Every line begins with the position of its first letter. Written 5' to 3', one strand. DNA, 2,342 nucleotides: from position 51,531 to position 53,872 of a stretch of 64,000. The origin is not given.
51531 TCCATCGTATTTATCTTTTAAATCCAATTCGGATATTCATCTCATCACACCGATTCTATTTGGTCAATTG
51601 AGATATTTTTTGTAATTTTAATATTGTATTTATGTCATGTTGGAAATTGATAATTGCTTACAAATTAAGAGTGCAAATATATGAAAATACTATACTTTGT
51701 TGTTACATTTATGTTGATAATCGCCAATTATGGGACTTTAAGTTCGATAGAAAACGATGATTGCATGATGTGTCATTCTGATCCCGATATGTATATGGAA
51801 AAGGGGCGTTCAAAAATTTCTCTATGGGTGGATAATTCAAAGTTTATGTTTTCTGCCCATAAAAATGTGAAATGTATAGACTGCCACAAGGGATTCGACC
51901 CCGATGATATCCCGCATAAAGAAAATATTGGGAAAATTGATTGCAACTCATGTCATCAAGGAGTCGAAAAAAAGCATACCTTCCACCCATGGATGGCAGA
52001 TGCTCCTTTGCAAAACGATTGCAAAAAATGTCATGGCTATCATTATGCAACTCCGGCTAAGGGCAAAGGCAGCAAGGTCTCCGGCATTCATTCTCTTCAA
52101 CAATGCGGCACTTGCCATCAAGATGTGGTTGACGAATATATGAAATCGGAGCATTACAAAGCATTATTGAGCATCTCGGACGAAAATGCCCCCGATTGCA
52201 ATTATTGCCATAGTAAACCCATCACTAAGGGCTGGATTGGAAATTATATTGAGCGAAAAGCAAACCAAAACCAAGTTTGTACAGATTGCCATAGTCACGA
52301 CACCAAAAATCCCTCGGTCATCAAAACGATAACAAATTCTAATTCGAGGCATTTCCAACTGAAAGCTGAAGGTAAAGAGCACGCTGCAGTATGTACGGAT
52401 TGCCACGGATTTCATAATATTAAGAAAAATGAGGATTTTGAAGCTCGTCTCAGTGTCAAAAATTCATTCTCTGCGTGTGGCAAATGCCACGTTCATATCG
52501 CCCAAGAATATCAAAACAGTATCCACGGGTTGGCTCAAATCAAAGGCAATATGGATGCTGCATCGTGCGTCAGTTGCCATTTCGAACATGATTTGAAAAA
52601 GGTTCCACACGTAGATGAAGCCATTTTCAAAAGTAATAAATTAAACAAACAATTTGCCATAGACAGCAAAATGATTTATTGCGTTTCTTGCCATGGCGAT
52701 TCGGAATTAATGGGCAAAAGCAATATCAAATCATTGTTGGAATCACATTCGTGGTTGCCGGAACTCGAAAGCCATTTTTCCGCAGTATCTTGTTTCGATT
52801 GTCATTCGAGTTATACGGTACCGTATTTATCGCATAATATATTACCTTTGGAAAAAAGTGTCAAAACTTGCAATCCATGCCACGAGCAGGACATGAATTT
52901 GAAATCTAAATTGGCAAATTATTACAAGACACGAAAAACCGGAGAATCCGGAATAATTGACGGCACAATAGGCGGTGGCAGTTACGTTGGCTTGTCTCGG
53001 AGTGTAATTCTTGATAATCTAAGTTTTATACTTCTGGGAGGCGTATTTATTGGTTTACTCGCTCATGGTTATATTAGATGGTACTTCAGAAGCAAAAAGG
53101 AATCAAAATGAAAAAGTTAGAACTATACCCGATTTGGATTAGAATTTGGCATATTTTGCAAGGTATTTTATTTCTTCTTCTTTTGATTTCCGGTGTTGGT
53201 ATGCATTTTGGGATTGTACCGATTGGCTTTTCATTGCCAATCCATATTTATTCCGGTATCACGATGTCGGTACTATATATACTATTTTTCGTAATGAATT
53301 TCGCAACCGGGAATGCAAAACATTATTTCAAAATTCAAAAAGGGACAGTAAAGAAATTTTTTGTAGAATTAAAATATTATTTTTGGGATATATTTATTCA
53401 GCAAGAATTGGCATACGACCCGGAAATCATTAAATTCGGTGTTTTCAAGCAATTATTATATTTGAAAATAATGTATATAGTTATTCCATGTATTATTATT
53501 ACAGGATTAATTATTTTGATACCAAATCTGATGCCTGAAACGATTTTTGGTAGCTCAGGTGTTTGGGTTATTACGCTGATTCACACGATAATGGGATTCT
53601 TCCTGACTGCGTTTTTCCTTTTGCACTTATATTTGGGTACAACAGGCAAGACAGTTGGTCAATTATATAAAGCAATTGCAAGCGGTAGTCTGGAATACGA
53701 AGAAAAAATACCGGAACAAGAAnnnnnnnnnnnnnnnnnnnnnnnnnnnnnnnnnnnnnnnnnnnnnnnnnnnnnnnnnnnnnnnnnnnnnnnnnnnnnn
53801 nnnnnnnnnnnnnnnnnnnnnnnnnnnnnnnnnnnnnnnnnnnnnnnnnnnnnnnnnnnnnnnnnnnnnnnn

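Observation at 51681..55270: Translationally coupled 13-heme cytochrome plus a novel cytochrome b::7-heme NapC/ImcH-like fusion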

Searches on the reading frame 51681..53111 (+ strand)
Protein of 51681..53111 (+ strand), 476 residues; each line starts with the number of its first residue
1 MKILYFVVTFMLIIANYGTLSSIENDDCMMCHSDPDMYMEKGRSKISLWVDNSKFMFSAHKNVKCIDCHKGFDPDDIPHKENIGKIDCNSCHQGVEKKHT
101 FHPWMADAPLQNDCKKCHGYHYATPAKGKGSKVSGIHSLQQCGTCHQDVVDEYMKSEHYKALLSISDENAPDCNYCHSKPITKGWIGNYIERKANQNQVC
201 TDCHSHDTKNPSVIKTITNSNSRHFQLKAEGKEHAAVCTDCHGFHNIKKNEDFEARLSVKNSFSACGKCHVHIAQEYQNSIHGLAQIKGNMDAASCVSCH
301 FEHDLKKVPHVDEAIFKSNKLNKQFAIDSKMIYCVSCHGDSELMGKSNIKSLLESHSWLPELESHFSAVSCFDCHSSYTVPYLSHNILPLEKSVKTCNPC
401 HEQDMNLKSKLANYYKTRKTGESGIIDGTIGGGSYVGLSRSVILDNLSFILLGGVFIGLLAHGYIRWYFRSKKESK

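Call 3: search_protein_families(library=pfam, proteins=[window:51681-53111:+], max_evalue=0.01)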
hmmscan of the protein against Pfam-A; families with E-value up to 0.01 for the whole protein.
window:51681-53111:+ (476 aa): 6 families
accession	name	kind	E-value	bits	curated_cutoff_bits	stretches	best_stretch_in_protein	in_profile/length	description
PF14522.11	Cytochrome_C7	-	1e-17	64.1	24.8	5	98-178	4-67/67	Cytochrome c7 and related cytochrome c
PF14537.11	Cytochrom_c3_2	-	9.4e-17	61.7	25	2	328-402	23-79/79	Cytochrome c3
PF22113.1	Mtrc-MtrF_II-IV_dom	-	2.7e-11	43.8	30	2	172-343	8-168/176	Outer membrane cytochrome MtrC/MtrF-like, domains II/IV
PF22678.1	Cytochrom_c_NrfB-like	-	3.7e-06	27.8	27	1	28-93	1-66/89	Cytochrome c-type protein NrfB-like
PF02085.21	Cytochrom_CIII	-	5.4e-06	27.1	22.9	0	48-146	16-101/101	Class III cytochrome C family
PF09699.15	Paired_CXXCH_1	-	1.3e-05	25.3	20.6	0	237-271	8-37/41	Doubled CXXCH motif (Paired_CXXCH_1)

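Call 4: search_protein_families(library=ncbifam, proteins=[window:51681-53111:+], max_evalue=0.01)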
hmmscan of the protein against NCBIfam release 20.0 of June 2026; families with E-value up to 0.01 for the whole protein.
window:51681-53111:+ (476 aa): 4 families
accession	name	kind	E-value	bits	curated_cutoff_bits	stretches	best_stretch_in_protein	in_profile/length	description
TIGR03508.1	decahem_SO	subfamily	6.5e-12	45.5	192.2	2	265-406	4-129/258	DmsE family decaheme c-type cytochrome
NF041028.1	decahem_GSU2203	exception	1.4e-08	34.4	325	1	264-413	37-166/317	GSU2203 family decaheme c-type cytochrome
TIGR03153.1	cytochr_NrfH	equivalog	0.0017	18.4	134.2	0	259-376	24-134/138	cytochrome c nitrite reductase small subunit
NF040886.1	cyt_C_like_Sec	equivalog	0.0072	15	250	1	138-204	44-111/423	multiheme c-type cytochrome (seleno)protein ExtKL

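Call 79: search_solved_structures(query=window:51681-53108:+, max_evalue=0.1)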
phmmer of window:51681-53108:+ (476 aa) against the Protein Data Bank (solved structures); distinct sequences matched with E-value up to 0.1: 1.
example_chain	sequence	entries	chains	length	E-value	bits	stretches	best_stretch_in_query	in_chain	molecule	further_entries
28pb_A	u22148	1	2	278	4.5e-05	25.7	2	26-147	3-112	Cytochrome c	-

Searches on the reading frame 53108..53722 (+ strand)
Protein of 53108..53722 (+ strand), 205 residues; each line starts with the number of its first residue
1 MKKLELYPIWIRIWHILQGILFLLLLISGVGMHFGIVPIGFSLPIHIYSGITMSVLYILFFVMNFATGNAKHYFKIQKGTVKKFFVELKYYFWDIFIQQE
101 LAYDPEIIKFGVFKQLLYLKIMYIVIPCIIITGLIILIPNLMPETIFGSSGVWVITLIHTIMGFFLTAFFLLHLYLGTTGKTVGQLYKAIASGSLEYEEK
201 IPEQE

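Call 50: find_homologous_proteins(query=window:53108-53722:+, max_evalue=0.001)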
Query window:53108-53722:+ (205 aa): 43 proteins with E <= 0.001 among 280 candidates.
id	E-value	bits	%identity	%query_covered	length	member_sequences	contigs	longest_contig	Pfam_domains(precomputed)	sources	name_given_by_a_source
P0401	1.7e-42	164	42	98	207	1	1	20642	PF01292.27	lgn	-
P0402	6.0e-33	133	37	92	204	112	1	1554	PF01292.27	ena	-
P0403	2.3e-31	127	34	96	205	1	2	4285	PF01292.27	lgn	-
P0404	2.8e-31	127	33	95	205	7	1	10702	PF01292.27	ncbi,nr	ncbi:MAG: cytochrome b/b6 domain-containing protein [Rhodocyclaceae bacterium]|nr:cytochrome b/b6 do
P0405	4.0e-31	127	35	92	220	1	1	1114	PF01292.27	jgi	jgi:thiosulfate reductase cytochrome b subunit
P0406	4.5e-31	127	35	92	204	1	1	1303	PF01292.27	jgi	-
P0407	8.1e-30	122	34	92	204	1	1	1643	PF01292.27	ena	-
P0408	1.1e-29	122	34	92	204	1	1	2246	PF01292.27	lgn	-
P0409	1.1e-29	122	34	94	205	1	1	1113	PF01292.27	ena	-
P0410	1.7e-29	121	34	92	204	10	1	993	PF01292.27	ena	-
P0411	4.1e-29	120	32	92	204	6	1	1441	PF01292.27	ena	-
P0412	6.4e-29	120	33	92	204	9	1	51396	PF01292.27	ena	-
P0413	8.1e-29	119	34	94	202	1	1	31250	PF01292.27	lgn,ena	-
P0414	1.2e-28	119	34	92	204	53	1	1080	PF01292.27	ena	-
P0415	1.6e-28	118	32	92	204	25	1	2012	PF01292.27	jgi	-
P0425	1.9e-27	115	32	92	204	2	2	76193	PF01292.27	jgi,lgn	jgi:thiosulfate reductase cytochrome b subunit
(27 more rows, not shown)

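Call 51: find_encoding_contigs(protein=P0401, flank=6000, max_places=1)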
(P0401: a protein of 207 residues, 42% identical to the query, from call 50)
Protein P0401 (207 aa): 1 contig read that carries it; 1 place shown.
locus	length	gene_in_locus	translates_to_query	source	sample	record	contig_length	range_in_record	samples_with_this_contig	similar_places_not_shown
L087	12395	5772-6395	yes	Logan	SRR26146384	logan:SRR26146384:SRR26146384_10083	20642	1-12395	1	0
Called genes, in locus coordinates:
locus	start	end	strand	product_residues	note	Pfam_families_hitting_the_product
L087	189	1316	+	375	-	PF13439:Glyco_transf_4, PF13477:Glyco_trans_4_2, PF13579:Glyco_trans_4_4, PF20706:GT4-conflict, PF00534:Glycos_transf_1, PF13692:Glyco_trans_1_4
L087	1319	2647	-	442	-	PF00070:Pyr_redox (faint), PF03721:UDPG_MGDP_dh_N, PF00984:UDPG_MGDP_dh, PF03720:UDPG_MGDP_dh_C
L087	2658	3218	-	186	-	PF00908:dTDP_sugar_isom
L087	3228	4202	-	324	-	PF01073:3Beta_HSD, PF01370:Epimerase, PF02719:Polysacc_synt_2, PF04321:RmlD_sub_bind, PF05368:NmrA, PF07993:NAD_binding_4 (faint), PF13460:NAD_binding_10 (weak), PF16363:GDP_Man_Dehyd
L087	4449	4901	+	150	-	PF22381:Staph_reg_Sar_Rot, PF01047:MarR, PF12802:MarR_2 (weak), PF13412:HTH_24 (weak), PF13601:HTH_34 (weak)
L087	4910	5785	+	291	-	PF09699:Paired_CXXCH_1 (faint), PF14522:Cytochrome_C7 (faint), PF22113:Mtrc-MtrF_II-IV_dom (weak), PF14537:Cytochrom_c3_2 (weak)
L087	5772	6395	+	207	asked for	PF01292:Ni_hydr_CYTB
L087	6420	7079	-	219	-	PF07813:LTXXQ (faint)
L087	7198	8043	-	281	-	PF00763:THF_DHG_CYH, PF02882:THF_DHG_CYH_C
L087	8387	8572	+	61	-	-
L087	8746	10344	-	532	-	PF00009:GTP_EFTU, PF01926:MMR_HSR1 (weak), PF22042:EF-G_D2, PF16658:RF3_C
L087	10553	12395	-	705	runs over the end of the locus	PF02897:Peptidase_S9_N, PF00326:Peptidase_S9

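Call 52: find_encoding_contigs(protein=P0425, flank=6000, max_places=1)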
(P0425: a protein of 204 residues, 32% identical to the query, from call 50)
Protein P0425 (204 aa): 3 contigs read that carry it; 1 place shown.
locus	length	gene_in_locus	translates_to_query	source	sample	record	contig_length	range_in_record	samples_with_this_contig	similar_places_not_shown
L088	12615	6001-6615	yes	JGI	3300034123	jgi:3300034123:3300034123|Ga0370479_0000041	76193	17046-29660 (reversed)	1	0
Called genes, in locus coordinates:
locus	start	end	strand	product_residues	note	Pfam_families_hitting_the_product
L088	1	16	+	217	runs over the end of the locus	PF00072:Response_reg, PF00196:GerE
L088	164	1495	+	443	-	PF09459:EB_dh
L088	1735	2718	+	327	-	PF22113:Mtrc-MtrF_II-IV_dom (faint), PF14522:Cytochrome_C7 (faint), PF22678:Cytochrom_c_NrfB-like, PF14537:Cytochrom_c3_2 (weak), PF09699:Paired_CXXCH_1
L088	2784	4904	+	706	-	PF11854:MtrB_PioB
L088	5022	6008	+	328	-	PF22113:Mtrc-MtrF_II-IV_dom (faint), PF22678:Cytochrom_c_NrfB-like (faint), PF14522:Cytochrome_C7 (faint), PF14537:Cytochrom_c3_2 (faint), PF09699:Paired_CXXCH_1 (faint), PF02085:Cytochrom_CIII (weak)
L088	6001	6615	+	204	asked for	PF01292:Ni_hydr_CYTB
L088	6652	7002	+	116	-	PF00034:Cytochrom_C (weak)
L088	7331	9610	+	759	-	PF00708:Acylphosphatase, PF07503:zf-HYPF, PF01300:Sua5_yciO_yrdC, PF17788:HypF_C, PF22521:HypF_C_2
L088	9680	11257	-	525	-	PF00682:HMGL-like, PF02436:PYC_OADA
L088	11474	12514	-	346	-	PF03330:DPBB_1, PF05036:SPOR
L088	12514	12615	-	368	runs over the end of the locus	PF01098:FTSW_RODA_SPOVE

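Call 53: find_encoding_contigs(protein=P0404, flank=6000, max_places=1)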
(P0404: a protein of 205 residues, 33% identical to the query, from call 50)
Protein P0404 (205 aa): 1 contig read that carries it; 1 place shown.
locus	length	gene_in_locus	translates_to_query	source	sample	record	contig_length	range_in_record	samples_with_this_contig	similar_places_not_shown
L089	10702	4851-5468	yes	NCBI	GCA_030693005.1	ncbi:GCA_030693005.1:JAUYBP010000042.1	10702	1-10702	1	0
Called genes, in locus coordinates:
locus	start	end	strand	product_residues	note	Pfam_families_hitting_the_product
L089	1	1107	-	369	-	PF00072:Response_reg, PF00158:Sigma54_activat, PF14532:Sigma54_activ_2, PF25601:AAA_lid_14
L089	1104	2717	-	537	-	PF00512:HisKA, PF02518:HATPase_c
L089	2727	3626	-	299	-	PF12974:Phosphonate-bd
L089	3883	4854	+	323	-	PF02085:Cytochrom_CIII (faint), PF14537:Cytochrom_c3_2 (faint), PF22113:Mtrc-MtrF_II-IV_dom (faint), PF09699:Paired_CXXCH_1 (faint), PF14522:Cytochrome_C7 (faint)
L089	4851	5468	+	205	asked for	PF01292:Ni_hydr_CYTB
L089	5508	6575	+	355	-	PF09459:EB_dh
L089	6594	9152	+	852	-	PF04879:Molybdop_Fe4S4, PF00384:Molybdopterin, PF01568:Molydop_binding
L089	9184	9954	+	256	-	PF00037:Fer4 (faint), PF12797:Fer4_2 (weak), PF12837:Fer4_6 (faint), PF13459:Fer4_15 (faint), PF13247:Fer4_11, PF12797:Fer4_2 (weak), PF13237:Fer4_10, PF13247:Fer4_11, +3 more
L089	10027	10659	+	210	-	PF02613:Nitrate_red_del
